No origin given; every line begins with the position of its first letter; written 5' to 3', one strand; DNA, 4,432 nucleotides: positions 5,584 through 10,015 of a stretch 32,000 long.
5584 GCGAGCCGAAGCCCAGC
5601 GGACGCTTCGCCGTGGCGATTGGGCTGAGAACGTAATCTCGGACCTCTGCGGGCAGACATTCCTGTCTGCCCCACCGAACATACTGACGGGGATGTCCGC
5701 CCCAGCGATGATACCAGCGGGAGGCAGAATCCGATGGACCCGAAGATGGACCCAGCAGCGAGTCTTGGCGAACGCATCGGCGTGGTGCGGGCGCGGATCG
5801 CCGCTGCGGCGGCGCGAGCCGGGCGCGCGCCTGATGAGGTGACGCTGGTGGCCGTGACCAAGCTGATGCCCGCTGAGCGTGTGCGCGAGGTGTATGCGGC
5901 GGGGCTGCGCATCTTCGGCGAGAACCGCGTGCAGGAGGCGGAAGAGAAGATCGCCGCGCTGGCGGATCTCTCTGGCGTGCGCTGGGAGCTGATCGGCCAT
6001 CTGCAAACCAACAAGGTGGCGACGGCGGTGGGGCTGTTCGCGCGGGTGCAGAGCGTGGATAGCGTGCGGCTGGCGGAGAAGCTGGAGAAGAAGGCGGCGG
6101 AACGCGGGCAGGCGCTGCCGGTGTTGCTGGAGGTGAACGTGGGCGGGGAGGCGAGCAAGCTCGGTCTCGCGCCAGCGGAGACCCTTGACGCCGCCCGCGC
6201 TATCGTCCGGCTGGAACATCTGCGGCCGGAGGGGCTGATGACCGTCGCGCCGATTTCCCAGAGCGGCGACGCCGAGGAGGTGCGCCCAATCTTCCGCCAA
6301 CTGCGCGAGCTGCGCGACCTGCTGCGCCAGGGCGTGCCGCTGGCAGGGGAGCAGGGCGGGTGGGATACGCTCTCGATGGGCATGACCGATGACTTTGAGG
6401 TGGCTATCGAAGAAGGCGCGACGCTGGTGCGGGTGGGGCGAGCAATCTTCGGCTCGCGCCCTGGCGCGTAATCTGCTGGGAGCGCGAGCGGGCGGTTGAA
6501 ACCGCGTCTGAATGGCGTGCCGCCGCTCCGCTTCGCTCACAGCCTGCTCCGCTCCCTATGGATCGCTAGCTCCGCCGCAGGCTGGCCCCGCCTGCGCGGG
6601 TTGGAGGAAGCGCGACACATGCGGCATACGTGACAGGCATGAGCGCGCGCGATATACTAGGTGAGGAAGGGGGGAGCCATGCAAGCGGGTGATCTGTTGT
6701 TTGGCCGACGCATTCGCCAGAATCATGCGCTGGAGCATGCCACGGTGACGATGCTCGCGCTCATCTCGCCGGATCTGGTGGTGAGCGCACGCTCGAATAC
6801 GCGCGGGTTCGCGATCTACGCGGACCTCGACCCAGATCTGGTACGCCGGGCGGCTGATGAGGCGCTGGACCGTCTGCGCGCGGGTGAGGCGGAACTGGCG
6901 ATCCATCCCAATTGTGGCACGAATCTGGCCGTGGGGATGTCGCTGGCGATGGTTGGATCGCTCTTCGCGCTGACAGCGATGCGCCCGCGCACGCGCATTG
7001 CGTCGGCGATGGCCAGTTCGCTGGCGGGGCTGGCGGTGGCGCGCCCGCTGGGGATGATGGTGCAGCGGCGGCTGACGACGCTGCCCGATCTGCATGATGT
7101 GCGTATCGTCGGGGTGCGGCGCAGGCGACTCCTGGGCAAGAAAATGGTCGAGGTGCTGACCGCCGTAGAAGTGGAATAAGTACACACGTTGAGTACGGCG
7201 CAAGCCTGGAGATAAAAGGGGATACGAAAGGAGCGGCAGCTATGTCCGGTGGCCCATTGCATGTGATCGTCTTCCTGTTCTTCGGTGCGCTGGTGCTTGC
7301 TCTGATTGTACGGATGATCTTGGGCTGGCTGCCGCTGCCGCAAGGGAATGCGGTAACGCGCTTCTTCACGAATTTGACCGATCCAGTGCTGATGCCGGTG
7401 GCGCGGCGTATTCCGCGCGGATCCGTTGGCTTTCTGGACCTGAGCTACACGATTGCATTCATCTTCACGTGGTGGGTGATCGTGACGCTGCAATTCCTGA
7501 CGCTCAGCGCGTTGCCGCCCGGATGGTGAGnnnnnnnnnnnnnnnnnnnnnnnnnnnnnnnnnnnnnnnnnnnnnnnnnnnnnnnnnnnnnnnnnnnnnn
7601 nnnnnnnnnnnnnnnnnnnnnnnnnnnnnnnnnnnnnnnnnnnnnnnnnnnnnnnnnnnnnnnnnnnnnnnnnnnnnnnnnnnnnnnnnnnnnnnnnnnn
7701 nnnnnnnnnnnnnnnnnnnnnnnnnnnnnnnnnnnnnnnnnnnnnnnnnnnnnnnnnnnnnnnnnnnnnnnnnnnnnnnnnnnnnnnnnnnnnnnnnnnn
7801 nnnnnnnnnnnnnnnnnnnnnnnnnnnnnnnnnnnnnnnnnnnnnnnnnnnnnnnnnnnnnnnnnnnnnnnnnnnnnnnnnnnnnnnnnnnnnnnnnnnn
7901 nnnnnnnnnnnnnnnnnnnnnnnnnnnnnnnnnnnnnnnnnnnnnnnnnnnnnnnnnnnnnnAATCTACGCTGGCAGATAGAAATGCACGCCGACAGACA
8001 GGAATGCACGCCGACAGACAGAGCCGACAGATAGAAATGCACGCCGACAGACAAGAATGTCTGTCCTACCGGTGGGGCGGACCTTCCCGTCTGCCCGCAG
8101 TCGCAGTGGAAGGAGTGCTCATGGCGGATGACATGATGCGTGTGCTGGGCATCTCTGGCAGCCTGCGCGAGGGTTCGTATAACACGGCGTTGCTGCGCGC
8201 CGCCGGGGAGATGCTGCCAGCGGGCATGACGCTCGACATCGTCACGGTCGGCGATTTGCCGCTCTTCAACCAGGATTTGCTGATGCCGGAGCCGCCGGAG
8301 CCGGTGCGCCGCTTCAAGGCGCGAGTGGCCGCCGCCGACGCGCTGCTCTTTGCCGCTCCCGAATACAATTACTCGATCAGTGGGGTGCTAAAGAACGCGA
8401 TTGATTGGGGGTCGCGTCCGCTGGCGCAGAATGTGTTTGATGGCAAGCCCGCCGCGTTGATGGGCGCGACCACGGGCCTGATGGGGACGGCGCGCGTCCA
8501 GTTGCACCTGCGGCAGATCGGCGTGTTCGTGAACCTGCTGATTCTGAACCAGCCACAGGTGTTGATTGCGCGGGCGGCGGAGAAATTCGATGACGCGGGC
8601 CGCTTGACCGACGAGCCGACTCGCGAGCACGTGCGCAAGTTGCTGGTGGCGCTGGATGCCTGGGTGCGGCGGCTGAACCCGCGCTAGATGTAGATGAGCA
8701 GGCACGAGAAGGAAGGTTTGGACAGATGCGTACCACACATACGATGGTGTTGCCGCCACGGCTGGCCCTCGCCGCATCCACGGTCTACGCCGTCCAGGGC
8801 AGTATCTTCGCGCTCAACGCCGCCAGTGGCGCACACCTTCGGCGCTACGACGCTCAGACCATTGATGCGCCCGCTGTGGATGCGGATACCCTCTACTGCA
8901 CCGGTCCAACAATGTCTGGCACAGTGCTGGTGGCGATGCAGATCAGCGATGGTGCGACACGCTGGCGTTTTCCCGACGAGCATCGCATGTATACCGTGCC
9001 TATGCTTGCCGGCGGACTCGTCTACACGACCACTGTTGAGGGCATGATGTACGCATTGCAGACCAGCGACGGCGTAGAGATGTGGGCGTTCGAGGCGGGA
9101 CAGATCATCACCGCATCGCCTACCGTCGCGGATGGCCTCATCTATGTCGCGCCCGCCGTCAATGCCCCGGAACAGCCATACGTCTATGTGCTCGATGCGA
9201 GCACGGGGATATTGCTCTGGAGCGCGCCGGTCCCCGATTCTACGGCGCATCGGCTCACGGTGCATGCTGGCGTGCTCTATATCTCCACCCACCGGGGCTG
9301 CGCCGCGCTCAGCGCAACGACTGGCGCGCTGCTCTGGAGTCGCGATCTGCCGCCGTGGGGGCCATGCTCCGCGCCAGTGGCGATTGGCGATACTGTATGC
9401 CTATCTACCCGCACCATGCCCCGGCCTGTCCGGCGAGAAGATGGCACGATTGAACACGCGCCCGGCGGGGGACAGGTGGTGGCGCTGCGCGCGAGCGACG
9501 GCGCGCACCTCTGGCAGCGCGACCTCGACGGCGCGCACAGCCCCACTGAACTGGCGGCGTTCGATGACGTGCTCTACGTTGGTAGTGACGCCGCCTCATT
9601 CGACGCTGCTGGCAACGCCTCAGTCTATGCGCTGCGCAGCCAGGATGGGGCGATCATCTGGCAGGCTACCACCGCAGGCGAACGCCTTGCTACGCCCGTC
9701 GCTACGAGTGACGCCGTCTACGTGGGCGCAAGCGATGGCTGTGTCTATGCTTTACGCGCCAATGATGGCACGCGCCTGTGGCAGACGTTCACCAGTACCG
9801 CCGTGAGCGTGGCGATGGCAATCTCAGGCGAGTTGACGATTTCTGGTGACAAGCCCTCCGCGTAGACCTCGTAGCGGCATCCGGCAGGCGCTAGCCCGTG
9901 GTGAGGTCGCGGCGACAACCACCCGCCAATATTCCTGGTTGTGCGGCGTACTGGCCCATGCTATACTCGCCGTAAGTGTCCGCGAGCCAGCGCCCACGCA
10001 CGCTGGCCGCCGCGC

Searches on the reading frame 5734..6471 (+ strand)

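Call 71: search_protein_families(library=pfam, proteins=[window:5734-6471:+], max_evalue=0.001)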
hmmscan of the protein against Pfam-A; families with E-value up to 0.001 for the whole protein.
window:5734-6471:+ (245 aa): 1 family
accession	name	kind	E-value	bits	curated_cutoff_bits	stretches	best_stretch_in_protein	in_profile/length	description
PF01168.26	Ala_racemase_N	-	8.9e-21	75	24.1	1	20-243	8-220/220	Alanine racemase, N-terminal domain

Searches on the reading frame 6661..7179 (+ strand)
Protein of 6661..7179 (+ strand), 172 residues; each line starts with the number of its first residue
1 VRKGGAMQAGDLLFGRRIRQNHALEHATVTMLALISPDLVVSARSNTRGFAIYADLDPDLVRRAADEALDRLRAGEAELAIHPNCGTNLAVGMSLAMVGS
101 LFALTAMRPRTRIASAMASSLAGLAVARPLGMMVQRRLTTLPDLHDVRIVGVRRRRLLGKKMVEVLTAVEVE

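Call 71: search_protein_families(library=pfam, proteins=[window:6661-7179:+], max_evalue=0.001)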
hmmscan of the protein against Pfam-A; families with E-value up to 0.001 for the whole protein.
window:6661-7179:+ (172 aa): 1 family
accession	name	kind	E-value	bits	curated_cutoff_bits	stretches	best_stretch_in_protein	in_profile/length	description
PF19928.4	DUF6391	-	2.2e-40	138.4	33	1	17-152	1-134/134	Domain of unknown function (DUF6391)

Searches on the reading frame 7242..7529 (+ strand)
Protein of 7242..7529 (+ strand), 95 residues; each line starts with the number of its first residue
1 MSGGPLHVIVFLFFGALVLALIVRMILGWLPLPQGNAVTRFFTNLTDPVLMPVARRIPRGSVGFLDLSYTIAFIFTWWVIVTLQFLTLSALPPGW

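Call 71: search_protein_families(library=pfam, proteins=[window:7242-7529:+], max_evalue=0.001)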
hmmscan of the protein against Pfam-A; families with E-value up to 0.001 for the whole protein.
window:7242-7529:+ (95 aa): 1 family
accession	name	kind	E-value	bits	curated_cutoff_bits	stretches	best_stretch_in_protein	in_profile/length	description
PF02325.22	YGGT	-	1.2e-11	45.3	27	1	12-79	2-66/70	YGGT family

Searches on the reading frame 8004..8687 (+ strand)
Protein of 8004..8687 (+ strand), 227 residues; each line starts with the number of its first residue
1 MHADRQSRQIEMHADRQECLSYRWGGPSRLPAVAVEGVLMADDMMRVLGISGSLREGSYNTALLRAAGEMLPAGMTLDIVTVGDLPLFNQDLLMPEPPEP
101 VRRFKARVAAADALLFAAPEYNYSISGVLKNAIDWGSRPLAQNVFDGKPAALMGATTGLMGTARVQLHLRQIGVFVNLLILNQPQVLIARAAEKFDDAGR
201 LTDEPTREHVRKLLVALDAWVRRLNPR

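Call 71: search_protein_families(library=pfam, proteins=[window:8004-8687:+], max_evalue=0.001)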
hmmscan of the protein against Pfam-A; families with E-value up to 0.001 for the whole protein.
window:8004-8687:+ (227 aa): 2 families
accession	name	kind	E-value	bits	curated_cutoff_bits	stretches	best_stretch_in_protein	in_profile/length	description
PF03358.20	FMN_red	-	5.4e-41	140.1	24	1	45-192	1-151/152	NADPH-dependent FMN reductase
PF02525.22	Flavodoxin_2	-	3.9e-07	30.4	27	1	45-135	1-102/198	Flavodoxin-like fold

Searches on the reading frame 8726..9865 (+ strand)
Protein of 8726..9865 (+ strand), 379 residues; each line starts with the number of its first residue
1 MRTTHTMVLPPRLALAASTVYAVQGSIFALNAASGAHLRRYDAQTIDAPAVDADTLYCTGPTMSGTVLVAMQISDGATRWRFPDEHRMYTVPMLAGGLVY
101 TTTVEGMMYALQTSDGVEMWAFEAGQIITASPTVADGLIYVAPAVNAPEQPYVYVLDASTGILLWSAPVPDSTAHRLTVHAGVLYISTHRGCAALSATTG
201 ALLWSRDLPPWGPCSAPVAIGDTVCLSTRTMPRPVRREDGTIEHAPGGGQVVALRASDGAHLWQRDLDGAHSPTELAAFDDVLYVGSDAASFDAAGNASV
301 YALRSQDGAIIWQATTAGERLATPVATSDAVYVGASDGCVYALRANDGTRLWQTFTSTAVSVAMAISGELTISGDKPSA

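Call 3: search_protein_families(library=pfam, proteins=[window:8726-9865:+], max_evalue=1)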
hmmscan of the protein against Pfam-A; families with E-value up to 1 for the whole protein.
window:8726-9865:+ (379 aa): 3 families
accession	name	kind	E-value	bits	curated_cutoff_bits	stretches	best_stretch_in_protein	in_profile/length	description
PF13360.13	PQQ_2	-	5.2e-53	180.5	27.6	4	115-282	12-161/233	Outer membrane protein assembly factor BamB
PF13570.13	Beta-prop_ACSF4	-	2e-24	87.1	133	2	67-208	30-173/329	Beta-alanine-activating enzyme, beta-propeller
PF01011.28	PQQ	-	4.9e-11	42.5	26.7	2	86-124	47-85/595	Glucose/ethanol/alcohol dehydrogenase, beta-propeller domain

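Call 4: search_protein_families(library=ncbifam, proteins=[window:8726-9865:+], max_evalue=1)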
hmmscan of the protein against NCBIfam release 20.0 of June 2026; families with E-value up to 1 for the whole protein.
window:8726-9865:+ (379 aa): 8 families
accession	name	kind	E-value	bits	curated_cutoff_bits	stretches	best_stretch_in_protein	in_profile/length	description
TIGR03300.1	assembly_YfgL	equivalog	7.8e-36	123.5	285.2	3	88-282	57-233/377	outer membrane protein assembly factor BamB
NF008351.0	PRK11138.1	equivalog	1.1e-29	103.1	423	4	241-354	71-186/394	outer membrane protein assembly factor BamB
NF053615.1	SerThrKinAfsKStmc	equivalog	1.5e-19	70.2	1300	3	16-161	663-804/809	protein serine/threonine kinase AfsK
TIGR03075.1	PQQ_enz_alc_DH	subfamily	5.9e-17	61.5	480.05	3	179-318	67-201/530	PQQ-dependent dehydrogenase, methanol/ethanol family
TIGR04528.1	acido_non_PQQ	subfamily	7.4e-13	48.1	650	3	63-143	398-482/493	acido-empty-quinoprotein group A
NF040673.1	PLuB_PQQ_rpt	exception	5.3e-06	25.6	250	1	54-173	255-374/395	PLuB system PQQ-binding repeat protein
TIGR03074.1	PQQ_membr_DH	subfamily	2.4e-05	22.4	832.65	2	320-355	205-240/783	membrane-bound PQQ-dependent dehydrogenase, glucose/quinate/shikimate family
NF041516.1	PA2928_fam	subfamily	0.036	13.4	70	0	251-317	71-130/376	PA2928 family protein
